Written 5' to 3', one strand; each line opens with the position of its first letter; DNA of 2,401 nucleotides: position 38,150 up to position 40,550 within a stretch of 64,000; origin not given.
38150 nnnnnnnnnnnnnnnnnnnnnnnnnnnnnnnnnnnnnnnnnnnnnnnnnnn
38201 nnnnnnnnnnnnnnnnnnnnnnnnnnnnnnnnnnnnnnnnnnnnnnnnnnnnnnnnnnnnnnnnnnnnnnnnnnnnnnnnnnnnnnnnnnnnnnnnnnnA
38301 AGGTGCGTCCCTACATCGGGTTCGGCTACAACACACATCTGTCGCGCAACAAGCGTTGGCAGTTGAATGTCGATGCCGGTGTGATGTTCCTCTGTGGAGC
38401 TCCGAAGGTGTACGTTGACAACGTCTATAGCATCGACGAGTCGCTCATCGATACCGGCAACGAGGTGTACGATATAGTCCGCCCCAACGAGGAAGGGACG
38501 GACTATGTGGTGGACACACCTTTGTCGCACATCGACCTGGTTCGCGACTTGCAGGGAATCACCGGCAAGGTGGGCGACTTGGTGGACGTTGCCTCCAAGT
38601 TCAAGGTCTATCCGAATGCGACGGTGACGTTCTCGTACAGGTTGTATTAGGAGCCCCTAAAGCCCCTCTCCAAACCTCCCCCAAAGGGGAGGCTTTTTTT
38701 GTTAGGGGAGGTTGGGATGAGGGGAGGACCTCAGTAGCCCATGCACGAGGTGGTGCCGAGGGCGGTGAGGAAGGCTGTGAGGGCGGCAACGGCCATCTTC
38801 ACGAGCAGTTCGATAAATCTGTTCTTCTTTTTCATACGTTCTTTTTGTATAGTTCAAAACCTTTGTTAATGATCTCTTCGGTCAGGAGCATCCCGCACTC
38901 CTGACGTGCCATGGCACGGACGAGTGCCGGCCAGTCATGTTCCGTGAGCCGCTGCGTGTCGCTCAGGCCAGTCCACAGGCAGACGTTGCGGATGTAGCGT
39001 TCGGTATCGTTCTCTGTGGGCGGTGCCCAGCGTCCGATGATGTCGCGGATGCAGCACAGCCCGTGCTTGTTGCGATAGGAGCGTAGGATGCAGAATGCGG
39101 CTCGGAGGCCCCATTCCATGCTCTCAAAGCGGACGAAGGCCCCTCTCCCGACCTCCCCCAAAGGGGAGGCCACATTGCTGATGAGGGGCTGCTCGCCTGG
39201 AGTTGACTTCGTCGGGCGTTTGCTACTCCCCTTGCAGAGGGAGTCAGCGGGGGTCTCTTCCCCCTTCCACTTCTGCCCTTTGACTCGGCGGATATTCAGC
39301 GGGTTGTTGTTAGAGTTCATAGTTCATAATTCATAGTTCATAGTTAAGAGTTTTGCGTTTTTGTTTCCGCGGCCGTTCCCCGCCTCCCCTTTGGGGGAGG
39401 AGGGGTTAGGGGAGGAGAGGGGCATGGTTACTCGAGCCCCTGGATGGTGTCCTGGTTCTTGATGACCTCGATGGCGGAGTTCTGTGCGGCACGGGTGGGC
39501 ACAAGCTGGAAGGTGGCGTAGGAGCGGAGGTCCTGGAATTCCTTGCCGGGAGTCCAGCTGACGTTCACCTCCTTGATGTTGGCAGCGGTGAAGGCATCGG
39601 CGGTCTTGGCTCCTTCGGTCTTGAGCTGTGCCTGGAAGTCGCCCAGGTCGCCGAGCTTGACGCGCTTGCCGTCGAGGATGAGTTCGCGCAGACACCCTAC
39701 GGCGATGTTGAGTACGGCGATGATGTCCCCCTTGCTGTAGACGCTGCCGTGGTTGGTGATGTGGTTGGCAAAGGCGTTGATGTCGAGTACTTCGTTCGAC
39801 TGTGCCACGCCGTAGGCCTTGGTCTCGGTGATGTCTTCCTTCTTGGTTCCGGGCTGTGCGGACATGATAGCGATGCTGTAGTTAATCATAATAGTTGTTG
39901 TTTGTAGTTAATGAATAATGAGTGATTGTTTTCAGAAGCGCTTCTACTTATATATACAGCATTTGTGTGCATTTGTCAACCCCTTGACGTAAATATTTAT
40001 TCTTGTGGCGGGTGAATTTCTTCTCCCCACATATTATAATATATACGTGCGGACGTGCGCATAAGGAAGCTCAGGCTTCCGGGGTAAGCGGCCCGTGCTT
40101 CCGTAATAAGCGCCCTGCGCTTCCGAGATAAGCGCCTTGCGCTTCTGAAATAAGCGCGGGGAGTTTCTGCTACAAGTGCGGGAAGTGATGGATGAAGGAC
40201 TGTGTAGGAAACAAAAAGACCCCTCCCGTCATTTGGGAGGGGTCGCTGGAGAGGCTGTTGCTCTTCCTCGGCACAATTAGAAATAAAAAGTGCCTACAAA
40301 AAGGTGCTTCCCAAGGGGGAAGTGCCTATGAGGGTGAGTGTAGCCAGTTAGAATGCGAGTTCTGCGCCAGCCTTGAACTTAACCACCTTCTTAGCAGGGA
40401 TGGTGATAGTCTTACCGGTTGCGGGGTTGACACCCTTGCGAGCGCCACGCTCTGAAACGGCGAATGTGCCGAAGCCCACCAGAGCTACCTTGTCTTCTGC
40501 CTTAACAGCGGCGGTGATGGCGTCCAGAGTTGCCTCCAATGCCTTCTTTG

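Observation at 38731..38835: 34-codon ORF that encodes little more than a lipoprotein signal peptide (mature product Cys-Met-Gly-Tyr?)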

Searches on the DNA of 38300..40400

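Call 62: search_rna_families(source=window, start=38300, end=40400, threshold=evalue, max_evalue=1)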
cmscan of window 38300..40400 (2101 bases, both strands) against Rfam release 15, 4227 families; matches with E-value up to 1: 4.
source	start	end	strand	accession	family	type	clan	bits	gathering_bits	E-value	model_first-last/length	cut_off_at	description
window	39145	39181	-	RF01366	CRISPR-DR53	Gene; CRISPR;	-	24.3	45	0.11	1-37/37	no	CRISPR RNA direct repeat element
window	39380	39417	+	RF01762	whalefall-1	Gene; sRNA;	-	19.8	37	0.051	1-56/56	no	Whalefall-1 RNA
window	39140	39172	-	RF01762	whalefall-1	Gene; sRNA;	-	19.7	37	0.057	1-56/56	no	Whalefall-1 RNA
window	38661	38695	-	RF01762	whalefall-1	Gene; sRNA;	-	16.9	37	0.44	1-56/56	no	Whalefall-1 RNA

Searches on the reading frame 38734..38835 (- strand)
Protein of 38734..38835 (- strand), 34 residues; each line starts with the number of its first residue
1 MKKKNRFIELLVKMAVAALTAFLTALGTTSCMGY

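Call 3: search_protein_families(library=ncbifam, proteins=[window:38734-38835:-], max_evalue=1)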
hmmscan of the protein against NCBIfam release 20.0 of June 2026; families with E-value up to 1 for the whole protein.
seq(34 aa): 1 family
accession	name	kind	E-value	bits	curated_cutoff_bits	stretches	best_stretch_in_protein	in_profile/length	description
NF033879.1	smalltalk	hypoth_equivalog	1e-05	25.3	24.7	1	12-32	9-29/29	smalltalk protein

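Call 4: search_protein_families(library=pfam, proteins=[window:38734-38835:-], max_evalue=1)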
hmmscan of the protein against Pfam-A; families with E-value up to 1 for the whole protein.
seq(34 aa): 1 family
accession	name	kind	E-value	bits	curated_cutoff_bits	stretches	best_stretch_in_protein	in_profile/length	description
PF20096.4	DUF6486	-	9.1e-05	22.4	22.7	1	11-33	9-31/31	Family of unknown function (DUF6486)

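Call 16: search_protein_families(library=phrogs, proteins=[window:38734-38835:-], max_evalue=0.1)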
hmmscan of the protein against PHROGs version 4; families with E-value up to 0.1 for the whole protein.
seq(34 aa): 0 families

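Call 26: search_protein_representatives(alignment_id=A2)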
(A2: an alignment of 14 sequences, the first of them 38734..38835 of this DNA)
Query: 14 sequences, 36 profile positions. Proteins with E-value up to 0.001 (for the whole library): 1216; up to 1e-10: 362; up to 1e-30: 0. The best 150 are listed.
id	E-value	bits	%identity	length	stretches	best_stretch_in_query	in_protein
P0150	6.3e-20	86.5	-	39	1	1-36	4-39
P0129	1.1e-19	85.7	-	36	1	1-36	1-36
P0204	3.2e-19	84.3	-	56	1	1-36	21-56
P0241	3.2e-19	84.2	-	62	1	1-36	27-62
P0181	6.6e-19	83.3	-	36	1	1-36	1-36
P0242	7.9e-19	83.0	-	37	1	2-36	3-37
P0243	1.3e-18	82.3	-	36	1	1-36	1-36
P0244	1.4e-18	82.2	-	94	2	1-36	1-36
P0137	1.4e-18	82.2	-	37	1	1-36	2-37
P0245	2.0e-18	81.7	-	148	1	1-36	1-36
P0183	2.4e-18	81.5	-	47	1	3-36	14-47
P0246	2.7e-18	81.3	-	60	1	2-36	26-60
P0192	2.8e-18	81.3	-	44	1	1-36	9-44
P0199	3.8e-18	80.8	-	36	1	1-36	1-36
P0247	4.1e-18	80.7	-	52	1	1-36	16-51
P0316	8.7e-16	73.3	-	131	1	2-36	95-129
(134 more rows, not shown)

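Call 28: find_related_loci(query=A2, collection=viral_contigs, flank=6000)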
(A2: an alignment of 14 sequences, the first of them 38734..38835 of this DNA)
Query A2 (34 aa) in viral_contigs; peptide patterns used: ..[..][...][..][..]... (x = any residue, [..] = any of these).
15 stretches matched a pattern, but none encodes a relative of the query by tblastn (E <= 1e-3).

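Call 30: find_related_loci(query=A2, collection=metagenome_contigs, flank=5000)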
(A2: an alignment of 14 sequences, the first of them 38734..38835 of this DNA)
Query A2 (34 aa) in metagenome_contigs; peptide patterns used: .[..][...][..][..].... (x = any residue, [..] = any of these).
600 stretches matched a pattern (row limit reached: there are more); 277 encode a relative of the query (tblastn E <= 1e-3); the best 80 are kept; 80 distinct loci.
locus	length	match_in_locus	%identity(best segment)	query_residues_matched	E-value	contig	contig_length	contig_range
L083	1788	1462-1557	88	3-34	1e-14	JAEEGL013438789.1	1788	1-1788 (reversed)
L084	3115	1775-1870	81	3-34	2e-13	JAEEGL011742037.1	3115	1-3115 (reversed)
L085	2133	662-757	81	3-34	2e-13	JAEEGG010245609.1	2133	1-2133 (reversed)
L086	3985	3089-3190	76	1-34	3e-13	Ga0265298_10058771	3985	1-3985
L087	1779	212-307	81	3-34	5e-13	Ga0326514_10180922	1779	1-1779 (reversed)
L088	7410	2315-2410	81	3-34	5e-13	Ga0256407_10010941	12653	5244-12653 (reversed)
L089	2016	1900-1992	84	3-33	1e-12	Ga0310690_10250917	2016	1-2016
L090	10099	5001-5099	82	1-33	1e-12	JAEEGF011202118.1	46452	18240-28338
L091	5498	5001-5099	82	1-33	1e-12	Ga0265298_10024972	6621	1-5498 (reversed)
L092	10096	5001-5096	81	3-34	1e-12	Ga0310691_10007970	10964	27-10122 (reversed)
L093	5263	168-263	78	3-34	1e-12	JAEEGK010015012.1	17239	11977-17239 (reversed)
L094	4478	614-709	78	3-34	1e-12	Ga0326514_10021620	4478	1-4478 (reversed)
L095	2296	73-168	78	3-34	1e-12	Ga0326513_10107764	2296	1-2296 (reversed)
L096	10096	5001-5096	78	3-34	1e-12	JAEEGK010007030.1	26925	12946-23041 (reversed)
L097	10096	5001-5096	78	3-34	1e-12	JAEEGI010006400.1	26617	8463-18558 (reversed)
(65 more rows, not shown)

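Call 36: search_protein_families(library=ncbifam, proteins=[window:38734-38835:-, window:38746-38835:-], max_evalue=10)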
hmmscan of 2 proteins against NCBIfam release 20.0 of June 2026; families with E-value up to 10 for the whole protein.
seq(34 aa): 1 family
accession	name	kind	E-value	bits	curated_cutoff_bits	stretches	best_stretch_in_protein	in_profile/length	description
NF033879.1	smalltalk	hypoth_equivalog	1e-05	25.3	24.7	1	12-32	9-29/29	smalltalk protein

seq(30 aa): 1 family
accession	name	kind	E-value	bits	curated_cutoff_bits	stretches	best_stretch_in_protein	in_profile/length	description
NF033879.1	smalltalk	hypoth_equivalog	0.0016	18.2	24.7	1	12-30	9-27/29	smalltalk protein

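Call 37: search_protein_families(library=pfam, proteins=[window:38734-38835:-, window:38746-38835:-], max_evalue=10)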
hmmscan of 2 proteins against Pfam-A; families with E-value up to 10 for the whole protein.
seq(34 aa): 1 family
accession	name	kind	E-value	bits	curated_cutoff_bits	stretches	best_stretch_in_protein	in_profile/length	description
PF20096.4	DUF6486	-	9.1e-05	22.4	22.7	1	11-33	9-31/31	Family of unknown function (DUF6486)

seq(30 aa): 1 family
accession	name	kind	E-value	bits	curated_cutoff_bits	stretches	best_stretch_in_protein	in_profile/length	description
PF20096.4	DUF6486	-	0.044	13.9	22.7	1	10-30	8-28/31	Family of unknown function (DUF6486)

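Call 48: search_protein_families(library=padloc, proteins=[window:38734-38835:-], max_evalue=1)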
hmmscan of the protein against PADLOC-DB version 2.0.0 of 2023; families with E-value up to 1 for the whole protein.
seq(34 aa): 0 families

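Call 77: predict_structure(alignment_id=A2)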
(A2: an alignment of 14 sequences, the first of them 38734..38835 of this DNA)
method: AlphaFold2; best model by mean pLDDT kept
length: 34 residues; sequences in the alignment: 14
mean_pLDDT: 82.2   pTM: 0.42
mean pLDDT of the five models: 82.2, 81.8, 81.2, 79.3, 76.6
residues with pLDDT >= 90: 16; 70-90: 9; 50-70: 9; < 50: 0
segments of 3 or more residues with pLDDT < 50: none
pLDDT, mean of each block of 10 residues (from residue 1): 76 95 84 61
secondary structure, 60 per line:
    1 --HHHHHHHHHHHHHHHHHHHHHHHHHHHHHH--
elements in order: H3-32

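Call 85: search_dna_similar(query=window:38734-38835:-, collection=phages, mode=protein, max_evalue=10, max_rows=15)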
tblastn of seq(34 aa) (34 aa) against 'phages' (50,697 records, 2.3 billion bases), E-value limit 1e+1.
No match.

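Call 90: list_cluster_members(proteins=[P0316, P0125, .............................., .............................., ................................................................])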
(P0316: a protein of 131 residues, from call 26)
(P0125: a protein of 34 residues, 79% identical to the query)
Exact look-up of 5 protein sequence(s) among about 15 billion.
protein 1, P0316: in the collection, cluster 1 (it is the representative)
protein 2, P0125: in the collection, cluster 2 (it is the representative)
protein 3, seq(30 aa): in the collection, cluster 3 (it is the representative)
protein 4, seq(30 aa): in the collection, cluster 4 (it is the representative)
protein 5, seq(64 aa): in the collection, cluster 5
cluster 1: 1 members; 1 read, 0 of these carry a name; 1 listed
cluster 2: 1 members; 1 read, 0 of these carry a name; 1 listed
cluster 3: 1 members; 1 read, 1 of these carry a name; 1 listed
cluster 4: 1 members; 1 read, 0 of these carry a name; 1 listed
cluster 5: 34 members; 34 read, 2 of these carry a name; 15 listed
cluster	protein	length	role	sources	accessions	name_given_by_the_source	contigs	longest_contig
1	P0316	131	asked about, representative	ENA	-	-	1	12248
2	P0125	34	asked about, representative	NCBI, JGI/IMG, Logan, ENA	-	-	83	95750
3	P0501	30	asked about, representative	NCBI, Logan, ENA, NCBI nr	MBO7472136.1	MAG: smalltalk protein [Bacteroidaceae bacterium] | smalltalk protein [Bacteroidaceae bacterium]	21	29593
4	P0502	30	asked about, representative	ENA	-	-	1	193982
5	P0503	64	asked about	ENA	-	-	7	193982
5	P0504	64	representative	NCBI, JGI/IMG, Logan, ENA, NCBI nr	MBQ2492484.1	MAG: hypothetical protein II527_04055 [Bacteroidales bacterium] | hypothetical protein | hypothetical protein [Bacteroidales bacterium]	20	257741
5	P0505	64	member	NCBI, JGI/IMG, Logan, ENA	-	hypothetical protein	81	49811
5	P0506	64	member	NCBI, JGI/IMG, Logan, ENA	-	-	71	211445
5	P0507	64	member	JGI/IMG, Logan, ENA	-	-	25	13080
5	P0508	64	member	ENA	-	-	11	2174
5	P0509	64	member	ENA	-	-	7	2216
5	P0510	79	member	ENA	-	-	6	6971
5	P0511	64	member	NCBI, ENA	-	-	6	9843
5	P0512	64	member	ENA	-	-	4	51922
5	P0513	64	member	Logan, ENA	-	-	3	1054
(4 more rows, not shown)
